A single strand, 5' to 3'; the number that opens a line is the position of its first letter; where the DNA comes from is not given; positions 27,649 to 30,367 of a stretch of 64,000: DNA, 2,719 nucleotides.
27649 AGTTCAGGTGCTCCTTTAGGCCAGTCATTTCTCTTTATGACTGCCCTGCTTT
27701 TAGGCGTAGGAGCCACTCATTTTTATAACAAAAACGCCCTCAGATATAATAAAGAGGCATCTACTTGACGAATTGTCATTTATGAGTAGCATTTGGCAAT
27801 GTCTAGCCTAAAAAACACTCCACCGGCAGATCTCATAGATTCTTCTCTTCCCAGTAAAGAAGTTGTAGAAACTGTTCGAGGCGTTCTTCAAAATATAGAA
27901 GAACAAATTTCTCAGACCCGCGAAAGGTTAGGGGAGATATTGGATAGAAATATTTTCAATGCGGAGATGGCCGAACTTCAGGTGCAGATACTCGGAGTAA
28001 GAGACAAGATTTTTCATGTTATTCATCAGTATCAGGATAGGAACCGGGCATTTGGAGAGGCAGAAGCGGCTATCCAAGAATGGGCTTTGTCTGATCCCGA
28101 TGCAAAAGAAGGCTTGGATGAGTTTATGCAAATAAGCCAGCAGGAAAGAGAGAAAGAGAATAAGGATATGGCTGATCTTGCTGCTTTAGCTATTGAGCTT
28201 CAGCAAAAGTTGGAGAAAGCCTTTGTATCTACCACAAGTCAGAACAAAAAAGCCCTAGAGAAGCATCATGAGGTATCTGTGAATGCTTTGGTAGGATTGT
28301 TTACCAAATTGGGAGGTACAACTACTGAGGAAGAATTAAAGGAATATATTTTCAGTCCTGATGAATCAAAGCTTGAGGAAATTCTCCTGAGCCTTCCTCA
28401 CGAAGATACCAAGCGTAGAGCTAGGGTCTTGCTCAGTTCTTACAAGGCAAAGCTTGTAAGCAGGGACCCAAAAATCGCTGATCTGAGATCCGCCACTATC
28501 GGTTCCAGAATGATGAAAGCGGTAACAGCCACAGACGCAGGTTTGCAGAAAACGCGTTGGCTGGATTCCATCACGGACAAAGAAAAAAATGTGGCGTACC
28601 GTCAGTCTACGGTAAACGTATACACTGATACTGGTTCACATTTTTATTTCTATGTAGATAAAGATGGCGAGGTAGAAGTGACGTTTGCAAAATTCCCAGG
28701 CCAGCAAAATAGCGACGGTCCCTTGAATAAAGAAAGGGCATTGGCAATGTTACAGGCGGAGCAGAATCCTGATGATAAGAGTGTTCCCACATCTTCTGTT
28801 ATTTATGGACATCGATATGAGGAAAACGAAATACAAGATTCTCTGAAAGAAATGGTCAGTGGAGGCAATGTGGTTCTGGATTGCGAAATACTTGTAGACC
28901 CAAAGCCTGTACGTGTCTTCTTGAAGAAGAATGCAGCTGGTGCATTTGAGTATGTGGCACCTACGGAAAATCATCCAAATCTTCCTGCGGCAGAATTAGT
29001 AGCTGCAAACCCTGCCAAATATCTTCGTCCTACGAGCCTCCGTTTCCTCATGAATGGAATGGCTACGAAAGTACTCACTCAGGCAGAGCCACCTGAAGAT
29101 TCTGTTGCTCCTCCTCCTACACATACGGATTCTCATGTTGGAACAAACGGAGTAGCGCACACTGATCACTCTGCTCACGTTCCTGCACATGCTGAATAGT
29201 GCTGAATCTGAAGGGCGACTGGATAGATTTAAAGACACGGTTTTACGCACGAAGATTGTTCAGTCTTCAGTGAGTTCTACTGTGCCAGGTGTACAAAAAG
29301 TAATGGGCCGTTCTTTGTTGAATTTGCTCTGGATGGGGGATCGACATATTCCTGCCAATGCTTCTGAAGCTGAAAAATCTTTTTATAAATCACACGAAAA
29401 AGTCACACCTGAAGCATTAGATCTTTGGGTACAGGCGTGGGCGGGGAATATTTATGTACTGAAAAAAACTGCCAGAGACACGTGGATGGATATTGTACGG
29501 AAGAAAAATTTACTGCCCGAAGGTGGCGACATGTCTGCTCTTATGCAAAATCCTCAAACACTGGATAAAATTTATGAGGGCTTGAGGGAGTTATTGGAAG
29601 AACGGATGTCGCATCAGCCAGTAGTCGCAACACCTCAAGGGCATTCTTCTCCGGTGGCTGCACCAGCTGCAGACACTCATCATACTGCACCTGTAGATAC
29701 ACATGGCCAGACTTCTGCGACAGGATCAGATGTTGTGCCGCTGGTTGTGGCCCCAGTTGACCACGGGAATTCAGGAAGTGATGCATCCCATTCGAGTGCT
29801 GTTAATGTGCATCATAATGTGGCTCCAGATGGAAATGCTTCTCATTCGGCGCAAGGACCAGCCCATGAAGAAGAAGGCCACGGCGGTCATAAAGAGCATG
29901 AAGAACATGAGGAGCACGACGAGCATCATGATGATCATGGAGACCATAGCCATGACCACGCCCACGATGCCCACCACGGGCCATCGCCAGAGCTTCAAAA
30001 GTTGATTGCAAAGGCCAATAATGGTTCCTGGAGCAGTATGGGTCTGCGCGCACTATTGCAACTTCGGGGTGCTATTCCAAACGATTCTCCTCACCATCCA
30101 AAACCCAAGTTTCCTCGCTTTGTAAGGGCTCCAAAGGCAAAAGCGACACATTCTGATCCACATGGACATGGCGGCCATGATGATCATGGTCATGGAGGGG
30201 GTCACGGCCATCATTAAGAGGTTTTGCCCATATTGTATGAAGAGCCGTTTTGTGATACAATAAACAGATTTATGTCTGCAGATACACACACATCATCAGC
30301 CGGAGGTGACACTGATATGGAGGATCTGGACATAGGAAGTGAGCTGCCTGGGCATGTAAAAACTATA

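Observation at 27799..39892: A 12-kb block of seven translationally coupled orphan genes: the best candidate for an undescribed system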

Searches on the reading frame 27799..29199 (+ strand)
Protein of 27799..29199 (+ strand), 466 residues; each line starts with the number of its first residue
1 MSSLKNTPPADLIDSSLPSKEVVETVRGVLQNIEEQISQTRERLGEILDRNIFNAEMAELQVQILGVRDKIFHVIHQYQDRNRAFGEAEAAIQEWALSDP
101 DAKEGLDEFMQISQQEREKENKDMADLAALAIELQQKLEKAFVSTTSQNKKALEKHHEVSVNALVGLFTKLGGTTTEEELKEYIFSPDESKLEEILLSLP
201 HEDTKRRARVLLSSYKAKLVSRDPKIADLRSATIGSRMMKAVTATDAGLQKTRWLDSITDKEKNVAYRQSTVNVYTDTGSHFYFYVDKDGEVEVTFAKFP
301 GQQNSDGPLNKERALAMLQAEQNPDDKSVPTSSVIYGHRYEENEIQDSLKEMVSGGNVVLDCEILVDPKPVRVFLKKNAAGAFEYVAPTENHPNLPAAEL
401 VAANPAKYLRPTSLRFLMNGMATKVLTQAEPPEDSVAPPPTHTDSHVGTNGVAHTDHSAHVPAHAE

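Call 4: search_protein_families(library=pfam, proteins=[window:27799-29199:+], max_evalue=1)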
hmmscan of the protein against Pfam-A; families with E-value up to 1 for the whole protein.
window:27799-29199:+ (466 aa): 7 families
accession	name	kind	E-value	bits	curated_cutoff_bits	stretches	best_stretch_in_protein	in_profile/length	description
PF04837.17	MbeB_N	-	0.033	14.9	22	1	124-158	1-35/52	MbeB-like, N-term conserved region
PF06255.18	MafB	-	0.078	12.9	25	1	22-114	192-286/312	Neisseria toxin MafB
PF01042.26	Ribonuc_L-PSP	-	0.084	13.3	27.3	1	16-74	35-92/121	Endoribonuclease L-PSP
PF12277.13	DUF3618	-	0.1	13.3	24.9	1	32-49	6-23/47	Protein of unknown function (DUF3618)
PF03981.17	Ubiq_cyt_C_chap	-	0.1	13.1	21.5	0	21-58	69-106/140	Ubiquinol-cytochrome C chaperone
PF15927.10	Casc1_N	-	0.24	11.5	28.2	1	34-159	16-145/201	Cancer susceptibility candidate 1 N-terminus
PF25399.1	DeaD_dimer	-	0.73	10.4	23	1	102-139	23-60/67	RNA helicase DeaD dimerization domain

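Call 5: search_protein_families(library=ncbifam, proteins=[window:27799-29199:+], max_evalue=0.1)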
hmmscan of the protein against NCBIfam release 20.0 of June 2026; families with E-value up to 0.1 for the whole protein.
window:27799-29199:+ (466 aa): 1 family
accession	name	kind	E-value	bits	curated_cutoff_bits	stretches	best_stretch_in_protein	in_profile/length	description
NF005303.0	PRK06834.1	subfamily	0.016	13.7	625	1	198-278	199-273/488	hypothetical protein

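Call 6: search_protein_families(library=phrogs, proteins=[window:27799-29199:+], max_evalue=0.1)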
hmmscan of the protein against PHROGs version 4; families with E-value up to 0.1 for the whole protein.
window:27799-29199:+ (466 aa): 2 families
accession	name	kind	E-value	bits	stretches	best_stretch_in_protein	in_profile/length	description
phrog_6881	-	unknown function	0.029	15.6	1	264-325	25-86/109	-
phrog_3838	-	unknown function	0.06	13.4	0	30-68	203-241/416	-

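Call 31: search_solved_structures(query=A3, max_evalue=1)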
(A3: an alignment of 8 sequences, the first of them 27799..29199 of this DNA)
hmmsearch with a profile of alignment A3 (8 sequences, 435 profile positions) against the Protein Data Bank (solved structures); distinct sequences matched with E-value up to 1: 2.
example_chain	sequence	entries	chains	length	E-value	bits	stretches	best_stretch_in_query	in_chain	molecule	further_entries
9cte_A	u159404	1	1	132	0.046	15.7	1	113-179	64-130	De novo protein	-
7kaa_A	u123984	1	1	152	0.21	13.6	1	175-283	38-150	Troponin C, skeletal muscle,Troponin I, fast skeletal muscle chimera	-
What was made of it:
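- No sequence or profile similarity was found (calls 4, 31).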

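Call 39: search_protein_families(library=padloc, proteins=[window:27799-29199:+], max_evalue=0.1)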
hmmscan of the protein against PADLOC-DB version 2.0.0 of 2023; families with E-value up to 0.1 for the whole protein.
window:27799-29199:+ (466 aa): 0 families

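Call 70: predict_structure(alignment_id=A5)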
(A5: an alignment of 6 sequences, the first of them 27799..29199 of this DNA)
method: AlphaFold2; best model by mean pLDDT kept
length: 466 residues; sequences in the alignment: 6
mean_pLDDT: 72.2   pTM: 0.68
mean pLDDT of the five models: 72.2, 72.0, 69.5, 69.1, 67.4
residues with pLDDT >= 90: 41; 70-90: 267; 50-70: 90; < 50: 68
segments of 3 or more residues with pLDDT < 50: 1-13, 43-52, 303-306, 430-466
pLDDT, mean of each block of 10 residues (from residue 1): 36 51 62 58 46 52 65 75 82 84 83 84 80 76 71 73 81 82 74 83 85 77 65 75 86 88 92 90 91 84 52 82 84 90 86 72 81 86 79 84 89 75 60 36 32 31 30
secondary structure, 60 per line:
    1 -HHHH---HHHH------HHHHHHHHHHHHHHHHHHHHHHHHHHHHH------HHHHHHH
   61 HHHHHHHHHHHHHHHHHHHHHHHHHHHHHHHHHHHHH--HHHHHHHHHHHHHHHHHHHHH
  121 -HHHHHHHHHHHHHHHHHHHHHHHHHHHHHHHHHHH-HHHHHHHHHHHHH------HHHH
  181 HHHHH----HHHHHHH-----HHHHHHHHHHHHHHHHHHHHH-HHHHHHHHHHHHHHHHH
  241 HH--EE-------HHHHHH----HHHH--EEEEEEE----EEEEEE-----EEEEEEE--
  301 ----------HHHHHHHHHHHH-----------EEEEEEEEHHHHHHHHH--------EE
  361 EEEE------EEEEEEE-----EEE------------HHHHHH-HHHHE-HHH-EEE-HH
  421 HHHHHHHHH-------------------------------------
elements in order: H2-5 H9-12 H19-47 H54-97 H100-120 H122-156 H158-170 H177-185 H190-196 H202-222 H224-242 H254-259 H264-267 E270-276 E281-286 E292-298 H311-322 E334-341 H342-350 E359-364 E371-377 E383-385 H398-403 H405-408 E415-417 H419-429
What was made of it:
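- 27799..29199 (+): P1 (466 aa): long helical bundle (residues 19-242), an alpha/beta domain (254-429) and a His-containing disordered tail. AF2 mean pLDDT 72, pTM 0.68 (call 70).
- P1 folds with pLDDT 72 and pTM 0.68 (call 70). P1 is a long helical bundle plus a head-like domain (call 70).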

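Call 72: fold_search(model_id=the predicted structure, library=pdb)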
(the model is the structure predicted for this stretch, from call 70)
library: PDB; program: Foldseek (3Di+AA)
matches with E <= 10: 167; with E <= 0.001: 0
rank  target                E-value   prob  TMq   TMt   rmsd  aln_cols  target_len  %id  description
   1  4tql_B                1.3e-01  0.44  0.15  0.25  21.0       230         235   15  Computationally designed three helix bundle (released 2014-10-15)
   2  1jad_A                2.1e-01  0.21  0.11  0.19  28.4       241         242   17  C-terminal Domain of Turkey PLC-beta (released 2001-12-28)
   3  4tql_A                2.9e-01  0.30  0.14  0.23  17.6       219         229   18  Computationally designed three helix bundle (released 2014-10-15)
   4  8e0o_B                7.1e-01  0.13  0.10  0.21  23.6       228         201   16  Heterotrimeric variant of tcTRP9, hetBGL03-15-18 (released 2023-04-12)
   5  9mg8_B                7.5e-01  0.21  0.15  0.18  25.3       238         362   13  Crystal Structure of b-iTHR-110 (released 2025-12-17)
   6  5m4y_A                8.6e-01  0.18  0.12  0.23  23.8       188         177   11  Crystal structure of the Sec3/Sso2 complex at 2.20 angstrom resolution (released 2017-02-08)
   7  7zr2_A                1.4e+00  0.23  0.19  0.35  25.9       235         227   16  Crystal structure of a chimeric protein mimic of SARS-CoV-2 Spike HR1 in complex with HR2 (released 2022-11-09)
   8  6mrt_A                1.4e+00  0.11  0.13  0.20  26.9       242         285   12  12-meric ClyA pore complex (released 2019-05-15)
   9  7tvb                  1.4e+00  0.12  0.17  0.14  24.1       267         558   13  Stat5A Core in Complex with AK305 (released 2023-02-15)
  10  6xns_B                1.5e+00  0.11  0.14  0.18  29.4       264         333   14  C3_crown-05 (released 2020-12-23)
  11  5m4y_C                1.7e+00  0.12  0.11  0.23  24.5       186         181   12  Crystal structure of the Sec3/Sso2 complex at 2.20 angstrom resolution (released 2017-02-08)
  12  9bd6_A                1.8e+00  0.05  0.11  0.10  26.4       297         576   14  PaMsbA in an occluded, outward conformation (released 2025-09-03)
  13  1fio                  1.9e+00  0.15  0.14  0.28  22.0       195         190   11  CRYSTAL STRUCTURE OF YEAST T-SNARE PROTEIN SSO1 (released 2000-10-11)
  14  6yxy_AT               2.1e+00  0.08  0.08  0.20   8.1        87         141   14  State B of the Trypanosoma brucei mitoribosomal large subunit assembly intermediate (released 2020-10-14)
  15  8amz_N                2.1e+00  0.03  0.09  0.06  26.9       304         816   12  Spinach 19S proteasome (released 2022-08-24)
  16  6r1j_D                2.2e+00  0.30  0.23  0.38  16.3       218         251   12  Structure of the soluble AhlC triple head mutant of the tripartite alpha-pore forming toxin, AHL, from Aeromonas hydro (released 2019-07-10)
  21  2wcd_A                2.7e+00  0.07  0.13  0.19  27.7       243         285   12  Crystal structure of the assembled cytolysin A pore (released 2009-05-05)
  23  6r1j_J                2.8e+00  0.28  0.22  0.35  17.1       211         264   13  Structure of the soluble AhlC triple head mutant of the tripartite alpha-pore forming toxin, AHL, from Aeromonas hydro (released 2019-07-10)
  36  4phq_B                3.9e+00  0.06  0.13  0.20  19.0       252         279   10  ClyA CC6/264 ox (6-303) (released 2014-09-24)
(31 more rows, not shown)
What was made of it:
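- On ClyA / tripartite alpha-pore-forming toxins: Best ClyA and AhlC matches have E 1.4-3.9, probability at most 0.30 and query TM-score at most 0.23 (call 72).
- Foldseek of the P1 model lists ClyA (6mrt, 2wcd, 4phq) and AhlC (6r1j) among its top 40 (call 72).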

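Call 88: fold_search(model_id=the predicted structure, library=viral)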
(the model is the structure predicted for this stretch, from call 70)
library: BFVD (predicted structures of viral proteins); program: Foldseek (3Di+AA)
matches with E <= 10: 186; with E <= 0.001: 0
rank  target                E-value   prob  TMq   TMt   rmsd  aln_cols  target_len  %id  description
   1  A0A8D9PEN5            1.5e-01  0.75  0.09  0.28  17.2       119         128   13  Uncharacterized protein [Bacteriophage sp.]
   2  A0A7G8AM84            4.3e-01  0.08  0.11  0.14  29.6       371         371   12  (no name in the UniProt tables at hand)
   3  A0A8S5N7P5            4.5e-01  0.10  0.10  0.09  30.2       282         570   11  Minor capsid protein [Siphoviridae sp. ctnN38]
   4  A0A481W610            6.5e-01  0.21  0.15  0.20  10.1       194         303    8  Uncharacterized protein [Pseudomonas phage Psa21]
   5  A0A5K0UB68            8.7e-01  0.30  0.15  0.25  10.7       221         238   11  t-SNARE coiled-coil homology domain-containing protein [Yasminevirus sp. GU-2018]
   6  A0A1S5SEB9            9.5e-01  0.08  0.11  0.13  19.9       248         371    9  (no name in the UniProt tables at hand)
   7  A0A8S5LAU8            1.2e+00  0.06  0.10  0.09  25.6       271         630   13  Minor capsid protein [Siphoviridae sp. ctQCU10]
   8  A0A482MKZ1            1.2e+00  0.18  0.08  0.30   9.0        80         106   16  Uncharacterized protein [Escherichia phage vB_EcoM_PHB13]
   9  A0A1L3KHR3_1          1.2e+00  0.08  0.10  0.05  25.7       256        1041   10  (no name in the UniProt tables at hand)
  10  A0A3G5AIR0            1.3e+00  0.16  0.14  0.20  25.2       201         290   14  Syntaxin-2 isoform X3 [Sylvanvirus sp.]
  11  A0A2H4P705            1.5e+00  0.12  0.13  0.09  62.8       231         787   12  GDSL-like lipase [Pseudomonas phage nickie]
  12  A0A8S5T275            1.7e+00  0.15  0.15  0.14  25.3       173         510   14  Tail tape measure (Fragment) [Siphoviridae sp. ctnR15]
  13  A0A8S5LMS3            1.7e+00  0.06  0.09  0.16  22.4       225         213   12  Uncharacterized protein [Podoviridae sp. ctiuS14]
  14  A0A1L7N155            1.7e+00  0.03  0.11  0.11  33.0       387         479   10  Uncharacterized protein [Ralstonia phage RP12]
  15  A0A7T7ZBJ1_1          1.7e+00  0.03  0.11  0.07  70.5       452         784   12  (no name in the UniProt tables at hand)
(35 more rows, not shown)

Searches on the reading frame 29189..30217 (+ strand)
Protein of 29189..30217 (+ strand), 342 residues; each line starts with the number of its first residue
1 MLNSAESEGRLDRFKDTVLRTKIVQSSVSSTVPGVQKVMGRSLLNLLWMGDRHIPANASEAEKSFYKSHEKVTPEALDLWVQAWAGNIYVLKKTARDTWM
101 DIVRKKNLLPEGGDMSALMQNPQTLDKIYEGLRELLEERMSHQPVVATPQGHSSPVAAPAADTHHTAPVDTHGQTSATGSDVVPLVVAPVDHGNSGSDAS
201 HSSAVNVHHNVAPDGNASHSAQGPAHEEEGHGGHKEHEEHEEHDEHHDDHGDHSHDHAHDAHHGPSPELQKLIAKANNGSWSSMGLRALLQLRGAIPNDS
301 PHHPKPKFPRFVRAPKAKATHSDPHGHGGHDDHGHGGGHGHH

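Call 4: search_protein_families(library=pfam, proteins=[window:29189-30217:+], max_evalue=1)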
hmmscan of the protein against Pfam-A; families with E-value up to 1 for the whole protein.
window:29189-30217:+ (342 aa): 0 families

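Call 5: search_protein_families(library=ncbifam, proteins=[window:29189-30217:+], max_evalue=0.1)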
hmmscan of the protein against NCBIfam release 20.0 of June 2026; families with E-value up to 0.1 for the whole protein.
window:29189-30217:+ (342 aa): 0 families

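Call 6: search_protein_families(library=phrogs, proteins=[window:29189-30217:+], max_evalue=0.1)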
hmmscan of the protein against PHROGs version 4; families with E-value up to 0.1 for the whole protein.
window:29189-30217:+ (342 aa): 1 family
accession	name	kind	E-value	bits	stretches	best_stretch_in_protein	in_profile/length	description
phrog_10630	-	other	0.0084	17.4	1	68-147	7-81/90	cytidyltransferase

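Call 39: search_protein_families(library=padloc, proteins=[window:29189-30217:+], max_evalue=0.1)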
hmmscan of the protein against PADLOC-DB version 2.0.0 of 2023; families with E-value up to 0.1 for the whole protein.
window:29189-30217:+ (342 aa): 0 families
